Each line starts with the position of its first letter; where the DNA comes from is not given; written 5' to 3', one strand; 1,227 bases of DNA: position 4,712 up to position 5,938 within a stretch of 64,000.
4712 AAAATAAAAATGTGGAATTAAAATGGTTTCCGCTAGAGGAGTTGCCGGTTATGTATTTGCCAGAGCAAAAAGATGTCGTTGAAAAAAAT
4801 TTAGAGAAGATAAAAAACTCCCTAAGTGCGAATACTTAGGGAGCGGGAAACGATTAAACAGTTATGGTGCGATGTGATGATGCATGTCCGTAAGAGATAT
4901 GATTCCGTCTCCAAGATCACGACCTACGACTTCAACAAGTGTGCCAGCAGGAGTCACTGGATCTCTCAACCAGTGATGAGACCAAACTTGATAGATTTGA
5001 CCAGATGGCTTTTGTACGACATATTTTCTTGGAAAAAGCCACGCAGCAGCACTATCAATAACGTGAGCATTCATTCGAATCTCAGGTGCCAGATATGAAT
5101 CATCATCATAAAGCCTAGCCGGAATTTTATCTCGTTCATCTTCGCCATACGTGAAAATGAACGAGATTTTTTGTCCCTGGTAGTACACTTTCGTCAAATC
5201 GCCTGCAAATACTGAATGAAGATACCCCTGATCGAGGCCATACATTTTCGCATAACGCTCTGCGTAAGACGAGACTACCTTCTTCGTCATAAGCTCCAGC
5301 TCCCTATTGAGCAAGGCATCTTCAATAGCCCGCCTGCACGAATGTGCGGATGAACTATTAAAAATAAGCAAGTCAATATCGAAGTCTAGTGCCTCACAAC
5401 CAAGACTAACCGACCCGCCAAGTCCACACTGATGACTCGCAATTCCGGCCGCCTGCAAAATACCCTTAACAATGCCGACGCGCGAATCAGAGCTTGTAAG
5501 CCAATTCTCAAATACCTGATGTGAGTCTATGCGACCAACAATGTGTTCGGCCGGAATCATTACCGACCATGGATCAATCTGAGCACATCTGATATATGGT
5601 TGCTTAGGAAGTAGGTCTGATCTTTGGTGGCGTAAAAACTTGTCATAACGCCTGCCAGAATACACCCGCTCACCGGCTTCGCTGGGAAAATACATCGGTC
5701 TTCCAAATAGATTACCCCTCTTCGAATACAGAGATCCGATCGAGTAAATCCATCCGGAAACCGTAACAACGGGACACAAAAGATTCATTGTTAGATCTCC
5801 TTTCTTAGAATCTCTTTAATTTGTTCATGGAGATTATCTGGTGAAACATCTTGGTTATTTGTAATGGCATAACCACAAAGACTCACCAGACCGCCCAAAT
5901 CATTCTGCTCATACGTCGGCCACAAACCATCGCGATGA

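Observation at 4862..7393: G+C-rich three-gene operon: PRTase, P-loop kinase-like, Pol-beta nucleotidyltransferase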

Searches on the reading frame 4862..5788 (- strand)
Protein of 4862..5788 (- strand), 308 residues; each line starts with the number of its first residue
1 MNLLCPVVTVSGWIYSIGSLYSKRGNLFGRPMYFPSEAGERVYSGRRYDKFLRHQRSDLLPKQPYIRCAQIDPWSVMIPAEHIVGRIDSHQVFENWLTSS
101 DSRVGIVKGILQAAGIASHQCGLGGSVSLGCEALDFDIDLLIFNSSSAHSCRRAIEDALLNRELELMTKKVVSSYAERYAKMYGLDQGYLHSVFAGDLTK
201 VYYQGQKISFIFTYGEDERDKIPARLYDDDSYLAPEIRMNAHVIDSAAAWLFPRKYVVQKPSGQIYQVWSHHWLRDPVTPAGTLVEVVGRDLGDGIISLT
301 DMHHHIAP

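Call 3: search_protein_families(library=pfam, proteins=[window:4862-5788:-], max_evalue=0.1)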
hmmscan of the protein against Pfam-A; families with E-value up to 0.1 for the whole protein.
window:4862-5788:- (308 aa): 0 families

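Call 4: search_protein_families(library=ncbifam, proteins=[window:4862-5788:-], max_evalue=0.1)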
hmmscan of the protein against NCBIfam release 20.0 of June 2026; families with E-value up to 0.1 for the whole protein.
window:4862-5788:- (308 aa): 0 families

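Call 5: search_protein_families(library=padloc, proteins=[window:4862-5788:-], max_evalue=0.1)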
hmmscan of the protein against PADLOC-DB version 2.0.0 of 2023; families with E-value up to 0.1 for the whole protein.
window:4862-5788:- (308 aa): 0 families

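Call 6: search_protein_families(library=phrogs, proteins=[window:4862-5788:-], max_evalue=0.1)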
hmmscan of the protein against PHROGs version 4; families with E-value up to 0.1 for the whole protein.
window:4862-5788:- (308 aa): 0 families

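Call 10: find_homologous_proteins(query=window:4862-5788:-)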
Query window:4862-5788:- (308 aa): 14 proteins with E <= 0.001 among 1031 candidates.
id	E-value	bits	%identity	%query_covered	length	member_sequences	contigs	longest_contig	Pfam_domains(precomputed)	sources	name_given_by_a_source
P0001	8.1e-210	714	100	100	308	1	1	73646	-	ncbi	-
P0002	1.4e-138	480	67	100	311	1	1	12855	-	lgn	-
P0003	2.8e-138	479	66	100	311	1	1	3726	-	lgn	-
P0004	1.8e-136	473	67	100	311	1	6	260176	-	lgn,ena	-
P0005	7.0e-136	471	66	100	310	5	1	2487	-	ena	-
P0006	2.6e-134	466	64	100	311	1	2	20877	-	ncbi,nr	ncbi:MAG: hypothetical protein NUV84_01500 [Candidatus Uhrbacteria bacterium]|nr:hypothetical protei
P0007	4.1e-134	465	67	100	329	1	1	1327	-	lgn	-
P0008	4.7e-134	465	65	100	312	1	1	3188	-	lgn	-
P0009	3.8e-131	455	70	92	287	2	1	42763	-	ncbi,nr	ncbi:MAG: hypothetical protein Q7R92_04515 [bacterium]|nr:hypothetical protein [bacterium]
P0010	1.0e-128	447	60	100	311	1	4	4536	-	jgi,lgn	jgi:predicted nucleotidyltransferase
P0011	9.3e-126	438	58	100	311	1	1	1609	-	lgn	-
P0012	5.9e-115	402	55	100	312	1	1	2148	-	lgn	-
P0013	8.6e-100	352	52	100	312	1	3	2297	-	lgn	-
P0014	5.6e-76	274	40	100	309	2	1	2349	-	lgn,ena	-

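Call 11: find_encoding_contigs(protein=P0004, flank=8000, max_places=3)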
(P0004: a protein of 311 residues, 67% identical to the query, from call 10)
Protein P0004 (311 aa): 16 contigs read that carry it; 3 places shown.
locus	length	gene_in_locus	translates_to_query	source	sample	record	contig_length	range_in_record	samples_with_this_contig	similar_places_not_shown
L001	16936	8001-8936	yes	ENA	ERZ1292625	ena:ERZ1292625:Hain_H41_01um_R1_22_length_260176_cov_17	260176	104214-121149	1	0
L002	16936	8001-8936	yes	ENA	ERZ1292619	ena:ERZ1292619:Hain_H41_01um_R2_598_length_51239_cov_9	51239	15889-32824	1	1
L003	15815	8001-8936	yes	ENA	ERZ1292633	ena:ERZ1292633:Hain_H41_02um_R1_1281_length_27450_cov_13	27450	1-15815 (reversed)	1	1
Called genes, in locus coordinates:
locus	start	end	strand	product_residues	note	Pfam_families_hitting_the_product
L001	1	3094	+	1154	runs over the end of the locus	PF01551:Peptidase_M23 (weak), PF11617:Cu-binding_MopE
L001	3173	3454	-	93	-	PF00550:PP-binding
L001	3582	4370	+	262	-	-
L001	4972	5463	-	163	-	-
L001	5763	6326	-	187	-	-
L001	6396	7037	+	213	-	-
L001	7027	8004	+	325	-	-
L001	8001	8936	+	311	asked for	-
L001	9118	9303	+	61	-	-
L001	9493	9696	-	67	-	-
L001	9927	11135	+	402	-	PF00293:NUDIX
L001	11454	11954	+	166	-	-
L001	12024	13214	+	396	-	-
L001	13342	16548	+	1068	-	PF01551:Peptidase_M23, PF11617:Cu-binding_MopE (weak)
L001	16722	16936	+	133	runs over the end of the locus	-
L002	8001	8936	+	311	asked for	-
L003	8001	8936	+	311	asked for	-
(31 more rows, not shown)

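Call 12: find_encoding_contigs(protein=P0009, flank=8000, max_places=2)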
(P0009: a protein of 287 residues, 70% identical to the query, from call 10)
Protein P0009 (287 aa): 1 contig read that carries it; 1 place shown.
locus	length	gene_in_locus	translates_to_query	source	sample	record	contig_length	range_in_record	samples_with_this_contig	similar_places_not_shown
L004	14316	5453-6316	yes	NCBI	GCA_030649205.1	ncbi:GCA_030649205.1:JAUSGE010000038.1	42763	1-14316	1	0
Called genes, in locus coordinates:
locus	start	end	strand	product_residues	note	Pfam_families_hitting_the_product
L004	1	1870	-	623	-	PF16927:HisKA_7TM, PF13185:GAF_2, PF13492:GAF_3, PF00512:HisKA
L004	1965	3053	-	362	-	PF08545:ACP_syn_III, PF08541:ACP_syn_III_C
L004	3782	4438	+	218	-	PF00156:Pribosyltran (weak)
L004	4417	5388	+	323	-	PF13238:AAA_18 (weak)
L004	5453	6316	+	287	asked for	-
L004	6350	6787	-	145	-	PF00293:NUDIX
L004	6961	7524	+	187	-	-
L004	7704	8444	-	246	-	PF12146:Hydrolase_4, PF00561:Abhydrolase_1 (faint), PF12697:Abhydrolase_6 (faint), PF00326:Peptidase_S9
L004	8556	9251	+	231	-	-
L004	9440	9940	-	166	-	PF00583:Acetyltransf_1, PF13673:Acetyltransf_10 (weak), PF13508:Acetyltransf_7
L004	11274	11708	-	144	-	PF01451:LMWPc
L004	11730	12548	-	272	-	PF00293:NUDIX, PF14815:NUDIX_4, PF00293:NUDIX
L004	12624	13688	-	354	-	PF02661:Fic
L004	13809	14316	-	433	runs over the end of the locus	PF00291:PALP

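Call 13: find_encoding_contigs(protein=P0006, flank=8000, max_places=2)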
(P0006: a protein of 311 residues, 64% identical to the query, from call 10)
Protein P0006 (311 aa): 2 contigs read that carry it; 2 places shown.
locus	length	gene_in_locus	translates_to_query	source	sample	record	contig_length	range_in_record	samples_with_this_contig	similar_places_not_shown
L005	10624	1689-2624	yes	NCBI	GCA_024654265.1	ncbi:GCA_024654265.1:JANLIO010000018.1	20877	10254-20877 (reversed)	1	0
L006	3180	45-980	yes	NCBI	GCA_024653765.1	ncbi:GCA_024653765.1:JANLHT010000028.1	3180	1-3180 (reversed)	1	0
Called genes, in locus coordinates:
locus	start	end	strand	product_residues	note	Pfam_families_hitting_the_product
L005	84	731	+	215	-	PF00156:Pribosyltran (weak)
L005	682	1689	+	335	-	-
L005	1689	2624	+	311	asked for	-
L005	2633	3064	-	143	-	PF00293:NUDIX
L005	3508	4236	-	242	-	PF00156:Pribosyltran (weak)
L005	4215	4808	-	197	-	-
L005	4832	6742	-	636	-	PF01935:DUF87, PF12846:AAA_10 (faint), PF19044:P-loop_TraG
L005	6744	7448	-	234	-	PF26593:TraC-like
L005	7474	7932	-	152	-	PF12666:PrgI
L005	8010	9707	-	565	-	-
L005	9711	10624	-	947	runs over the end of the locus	-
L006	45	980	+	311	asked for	-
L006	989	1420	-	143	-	PF00293:NUDIX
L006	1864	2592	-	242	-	PF00156:Pribosyltran (weak)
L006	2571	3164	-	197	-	-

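Call 19: find_encoding_contigs(protein=P0002, flank=8000, max_places=2)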
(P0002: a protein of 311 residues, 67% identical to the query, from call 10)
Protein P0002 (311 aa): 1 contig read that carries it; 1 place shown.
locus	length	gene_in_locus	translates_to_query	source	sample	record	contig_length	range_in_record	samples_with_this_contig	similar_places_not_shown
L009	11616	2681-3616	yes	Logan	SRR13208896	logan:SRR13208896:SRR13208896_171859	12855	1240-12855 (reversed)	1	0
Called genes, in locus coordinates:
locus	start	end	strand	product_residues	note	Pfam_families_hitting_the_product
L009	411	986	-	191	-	-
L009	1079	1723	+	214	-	-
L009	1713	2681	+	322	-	-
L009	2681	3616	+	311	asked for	-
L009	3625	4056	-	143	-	PF00293:NUDIX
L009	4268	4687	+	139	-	PF08818:DUF1801 (weak)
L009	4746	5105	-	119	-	PF00903:Glyoxalase (weak), PF18029:Glyoxalase_6 (weak)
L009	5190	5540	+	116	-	PF09966:DUF2200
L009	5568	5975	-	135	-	PF00903:Glyoxalase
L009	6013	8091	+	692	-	PF17191:RecG_wedge, PF01336:tRNA_anti-codon (weak), PF04851:ResIII, PF00270:DEAD, PF00271:Helicase_C, PF19833:RecG_dom3_C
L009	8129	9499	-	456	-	PF18073:Zn_ribbon_LapB, PF03796:DnaB_C (faint), PF06745:ATPase, PF13481:AAA_25, PF23442:DUF7125 (weak), PF05362:Lon_C (faint), PF13541:ChlI (weak)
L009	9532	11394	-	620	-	-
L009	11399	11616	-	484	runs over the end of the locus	?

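Call 22: predict_structure(alignment_id=A1)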
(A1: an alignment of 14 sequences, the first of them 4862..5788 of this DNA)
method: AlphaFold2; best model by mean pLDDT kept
length: 308 residues; sequences in the alignment: 14
mean_pLDDT: 90.4   pTM: 0.87
mean pLDDT of the five models: 90.4, 89.6, 89.0, 81.8, 80.6
residues with pLDDT >= 90: 206; 70-90: 93; 50-70: 9; < 50: 0
segments of 3 or more residues with pLDDT < 50: none
pLDDT, mean of each block of 10 residues (from residue 1): 92 95 92 92 90 85 90 92 95 94 95 95 89 78 91 95 94 90 86 88 93 93 91 93 88 93 95 66 92 94 86
secondary structure, 60 per line:
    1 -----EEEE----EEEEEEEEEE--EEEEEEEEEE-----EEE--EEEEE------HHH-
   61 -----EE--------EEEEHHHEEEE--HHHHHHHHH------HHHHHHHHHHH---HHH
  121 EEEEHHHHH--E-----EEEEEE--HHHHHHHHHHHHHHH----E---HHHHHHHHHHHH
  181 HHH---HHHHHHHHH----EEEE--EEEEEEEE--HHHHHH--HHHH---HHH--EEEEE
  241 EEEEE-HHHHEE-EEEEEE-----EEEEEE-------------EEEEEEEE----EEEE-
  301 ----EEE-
elements in order: E6-9 E14-23 E26-35 E41-43 E46-50 E76-79 E83-86 H89-97 H104-114 E121-124 H125-129 E138-143 H146-160 H169-183 H187-195 E200-203 E206-213 H216-221 H224-227 E236-245 H247-250 E254-259 E265-270 E284-291 E296-299 E305-307

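Call 26: search_solved_structures(query=A1, max_evalue=10, show_alignments=2)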
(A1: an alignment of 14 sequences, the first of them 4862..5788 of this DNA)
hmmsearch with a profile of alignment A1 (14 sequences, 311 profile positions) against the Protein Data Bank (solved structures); distinct sequences matched with E-value up to 10: 2.
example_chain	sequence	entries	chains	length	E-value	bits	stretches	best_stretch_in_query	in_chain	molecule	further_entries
5yep_A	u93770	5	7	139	0.12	15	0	109-148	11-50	Toxin-antitoxin system antidote Mnt family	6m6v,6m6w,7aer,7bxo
6p01_A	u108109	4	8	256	0.6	12.7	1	100-193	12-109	Kanamycin nucleotidyltransferase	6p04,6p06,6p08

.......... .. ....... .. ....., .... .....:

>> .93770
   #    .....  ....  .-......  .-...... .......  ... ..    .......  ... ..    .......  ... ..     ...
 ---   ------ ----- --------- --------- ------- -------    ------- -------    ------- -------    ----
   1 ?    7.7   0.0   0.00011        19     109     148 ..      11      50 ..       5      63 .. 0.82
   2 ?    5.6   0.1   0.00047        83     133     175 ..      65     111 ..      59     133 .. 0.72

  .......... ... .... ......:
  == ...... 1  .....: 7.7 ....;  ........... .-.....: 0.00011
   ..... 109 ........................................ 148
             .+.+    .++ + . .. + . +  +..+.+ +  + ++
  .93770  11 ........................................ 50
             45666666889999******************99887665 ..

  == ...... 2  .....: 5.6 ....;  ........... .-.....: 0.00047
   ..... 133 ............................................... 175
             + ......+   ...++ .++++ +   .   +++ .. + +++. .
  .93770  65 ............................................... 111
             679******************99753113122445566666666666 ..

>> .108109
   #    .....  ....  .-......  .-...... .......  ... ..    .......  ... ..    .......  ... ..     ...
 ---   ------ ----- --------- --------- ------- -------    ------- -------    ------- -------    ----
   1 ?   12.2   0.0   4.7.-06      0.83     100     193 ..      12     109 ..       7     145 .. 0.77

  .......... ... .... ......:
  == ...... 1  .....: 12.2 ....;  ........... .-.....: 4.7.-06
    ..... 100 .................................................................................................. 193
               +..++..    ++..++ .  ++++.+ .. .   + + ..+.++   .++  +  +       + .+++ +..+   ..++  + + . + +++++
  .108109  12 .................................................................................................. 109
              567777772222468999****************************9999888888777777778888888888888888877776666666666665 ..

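Call 40: search_protein_representatives(alignment_id=A1)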
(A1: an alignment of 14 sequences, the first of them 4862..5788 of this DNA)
Query: 14 sequences, 311 profile positions. Proteins with E-value up to 0.001 (for the whole library): 314; up to 1e-10: 49; up to 1e-30: 14. The best 150 are listed.
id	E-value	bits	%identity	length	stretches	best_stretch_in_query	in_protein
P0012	2.8e-155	532.7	-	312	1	1-310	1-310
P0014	2.4e-132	457.4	-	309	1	1-310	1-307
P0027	1.0e-109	383.1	-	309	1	1-310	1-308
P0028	7.0e-92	324.5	-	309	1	1-309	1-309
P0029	1.2e-74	267.9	-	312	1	1-285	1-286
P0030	1.2e-73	264.6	-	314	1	2-309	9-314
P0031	4.9e-73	262.6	-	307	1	1-307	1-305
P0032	5.3e-69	249.4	-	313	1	1-310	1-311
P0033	6.5e-61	222.8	-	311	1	1-306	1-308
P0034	5.0e-49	183.8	-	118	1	205-310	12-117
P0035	2.2e-39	152.1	-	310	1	1-306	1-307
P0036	1.1e-38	149.8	-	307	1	9-307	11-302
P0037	8.7e-38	146.8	-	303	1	8-307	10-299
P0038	9.0e-31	123.8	-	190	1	46-232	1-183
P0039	7.5e-23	97.8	-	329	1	11-308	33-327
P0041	4.5e-20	88.7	-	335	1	7-307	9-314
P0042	5.4e-20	88.4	-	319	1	4-303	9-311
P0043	1.2e-19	87.3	-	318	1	8-310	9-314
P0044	8.1e-19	84.5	-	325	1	8-290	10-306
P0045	3.0e-17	79.4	-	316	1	6-304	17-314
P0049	3.0e-15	72.8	-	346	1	12-260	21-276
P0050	4.5e-15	72.2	-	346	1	9-256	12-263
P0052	1.4e-14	70.6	-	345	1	7-301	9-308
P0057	5.0e-13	65.5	-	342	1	9-261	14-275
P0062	3.6e-12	62.7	-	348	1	21-262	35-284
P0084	3.7e-10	56.1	-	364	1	58-263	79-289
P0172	2.1e-06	43.7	-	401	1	109-260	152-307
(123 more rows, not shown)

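Call 41: search_protein_families(library=pfam, proteins=[P0035, P0039, P0041, P0044, P0049, P0052, P0057, P0062, P0084, P0172], max_evalue=0.01)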
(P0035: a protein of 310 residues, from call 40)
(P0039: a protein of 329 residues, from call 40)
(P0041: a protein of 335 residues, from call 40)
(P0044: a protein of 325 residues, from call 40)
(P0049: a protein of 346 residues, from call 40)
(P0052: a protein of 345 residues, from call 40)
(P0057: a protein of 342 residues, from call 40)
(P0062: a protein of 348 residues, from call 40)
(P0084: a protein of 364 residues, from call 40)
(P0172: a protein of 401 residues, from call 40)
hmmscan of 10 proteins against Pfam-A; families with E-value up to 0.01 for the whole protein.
P0035 (310 aa): 3 families
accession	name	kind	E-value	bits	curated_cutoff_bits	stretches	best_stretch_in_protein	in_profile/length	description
PF01909.29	NTP_transf_2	-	3.9e-05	24.4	21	1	123-190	15-63/93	Nucleotidyltransferase domain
PF22600.2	MTPAP-like_central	-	0.0074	16.8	27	0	102-164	20-71/139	Poly(A) RNA polymerase, mitochondrial-like, central palm domain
PF18765.7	Polbeta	-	0.0086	16.7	26.9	0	127-156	18-52/93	Polymerase beta, Nucleotidyltransferase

P0039 (329 aa): 1 family
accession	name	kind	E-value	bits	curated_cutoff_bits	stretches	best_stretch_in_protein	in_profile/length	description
PF01909.29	NTP_transf_2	-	9.7e-06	26.3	21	1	129-206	2-66/93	Nucleotidyltransferase domain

P0041 (335 aa): 0 families

P0044 (325 aa): 0 families

P0049 (346 aa): 1 family
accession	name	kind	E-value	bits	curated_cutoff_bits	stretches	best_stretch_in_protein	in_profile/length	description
PF01909.29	NTP_transf_2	-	1.7e-05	25.6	21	1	139-186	15-47/93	Nucleotidyltransferase domain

P0052 (345 aa): 0 families

P0057 (342 aa): 1 family
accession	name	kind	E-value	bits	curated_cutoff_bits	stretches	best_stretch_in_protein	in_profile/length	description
PF01909.29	NTP_transf_2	-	3.4e-05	24.6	21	1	135-185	16-47/93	Nucleotidyltransferase domain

P0062 (348 aa): 3 families
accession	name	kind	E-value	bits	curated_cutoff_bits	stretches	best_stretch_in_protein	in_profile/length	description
PF01909.29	NTP_transf_2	-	0.00071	20.4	21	0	142-186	14-61/93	Nucleotidyltransferase domain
PF03658.20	Ub-RnfH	-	0.0022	18.7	23.7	0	273-327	8-62/83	RnfH family Ubiquitin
PF22600.2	MTPAP-like_central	-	0.0059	17.1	27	0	114-173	9-70/139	Poly(A) RNA polymerase, mitochondrial-like, central palm domain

P0084 (364 aa): 0 families

P0172 (401 aa): 0 families

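Call 43: search_protein_families(library=ncbifam, proteins=[P0035, P0039, P0041, P0044, P0049, P0052, P0057, P0062, P0084, P0172], max_evalue=0.01)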
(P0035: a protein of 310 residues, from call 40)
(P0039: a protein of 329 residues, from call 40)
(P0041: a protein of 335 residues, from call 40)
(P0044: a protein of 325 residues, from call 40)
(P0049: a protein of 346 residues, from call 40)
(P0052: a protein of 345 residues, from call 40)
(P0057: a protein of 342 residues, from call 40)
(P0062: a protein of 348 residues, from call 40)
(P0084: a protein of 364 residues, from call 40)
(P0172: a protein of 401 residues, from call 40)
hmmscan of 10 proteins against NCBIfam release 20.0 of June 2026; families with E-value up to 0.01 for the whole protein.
P0035 (310 aa): 0 families

P0039 (329 aa): 0 families

P0041 (335 aa): 0 families

P0044 (325 aa): 0 families

P0049 (346 aa): 0 families

P0052 (345 aa): 0 families

P0057 (342 aa): 0 families

P0062 (348 aa): 0 families

P0084 (364 aa): 0 families

P0172 (401 aa): 0 families

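Call 44: list_cluster_members(proteins=[P0039, P0041, P0044, P0049, P0052, P0057, P0042, P0043, P0045, P0050])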
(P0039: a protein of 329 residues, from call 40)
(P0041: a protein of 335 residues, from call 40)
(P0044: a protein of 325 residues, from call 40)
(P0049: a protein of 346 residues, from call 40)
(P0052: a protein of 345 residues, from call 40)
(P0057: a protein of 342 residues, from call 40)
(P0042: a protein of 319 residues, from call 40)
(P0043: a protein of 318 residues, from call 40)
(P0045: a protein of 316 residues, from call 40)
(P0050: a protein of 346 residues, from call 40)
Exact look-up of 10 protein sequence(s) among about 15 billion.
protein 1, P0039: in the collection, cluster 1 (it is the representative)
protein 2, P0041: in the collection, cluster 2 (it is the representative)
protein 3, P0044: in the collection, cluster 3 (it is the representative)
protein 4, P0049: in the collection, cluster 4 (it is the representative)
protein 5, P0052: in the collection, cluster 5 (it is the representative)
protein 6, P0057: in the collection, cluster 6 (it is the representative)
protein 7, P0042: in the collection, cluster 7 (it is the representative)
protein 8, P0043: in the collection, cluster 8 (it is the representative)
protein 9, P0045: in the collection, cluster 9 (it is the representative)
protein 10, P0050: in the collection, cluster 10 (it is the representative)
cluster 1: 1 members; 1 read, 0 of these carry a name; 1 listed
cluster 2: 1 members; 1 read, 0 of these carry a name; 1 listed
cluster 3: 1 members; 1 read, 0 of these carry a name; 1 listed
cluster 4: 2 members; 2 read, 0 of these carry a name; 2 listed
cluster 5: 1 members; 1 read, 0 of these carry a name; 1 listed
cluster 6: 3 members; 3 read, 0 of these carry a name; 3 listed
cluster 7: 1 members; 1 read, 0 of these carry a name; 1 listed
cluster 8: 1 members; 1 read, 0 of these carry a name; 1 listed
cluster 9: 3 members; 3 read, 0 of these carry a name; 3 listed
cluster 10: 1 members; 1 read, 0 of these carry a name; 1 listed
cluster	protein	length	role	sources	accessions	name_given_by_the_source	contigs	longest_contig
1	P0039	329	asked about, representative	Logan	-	-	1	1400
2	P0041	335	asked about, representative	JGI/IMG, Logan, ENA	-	-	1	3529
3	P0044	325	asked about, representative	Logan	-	-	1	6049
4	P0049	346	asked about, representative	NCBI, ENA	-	-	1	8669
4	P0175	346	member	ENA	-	-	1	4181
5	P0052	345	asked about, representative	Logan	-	-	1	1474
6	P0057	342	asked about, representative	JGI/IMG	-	-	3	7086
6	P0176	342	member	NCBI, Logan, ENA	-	-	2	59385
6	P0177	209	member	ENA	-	-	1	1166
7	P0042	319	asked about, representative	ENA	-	-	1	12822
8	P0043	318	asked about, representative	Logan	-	-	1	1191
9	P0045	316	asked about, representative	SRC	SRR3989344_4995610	-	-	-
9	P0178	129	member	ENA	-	-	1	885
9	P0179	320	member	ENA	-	-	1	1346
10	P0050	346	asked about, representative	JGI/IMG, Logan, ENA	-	-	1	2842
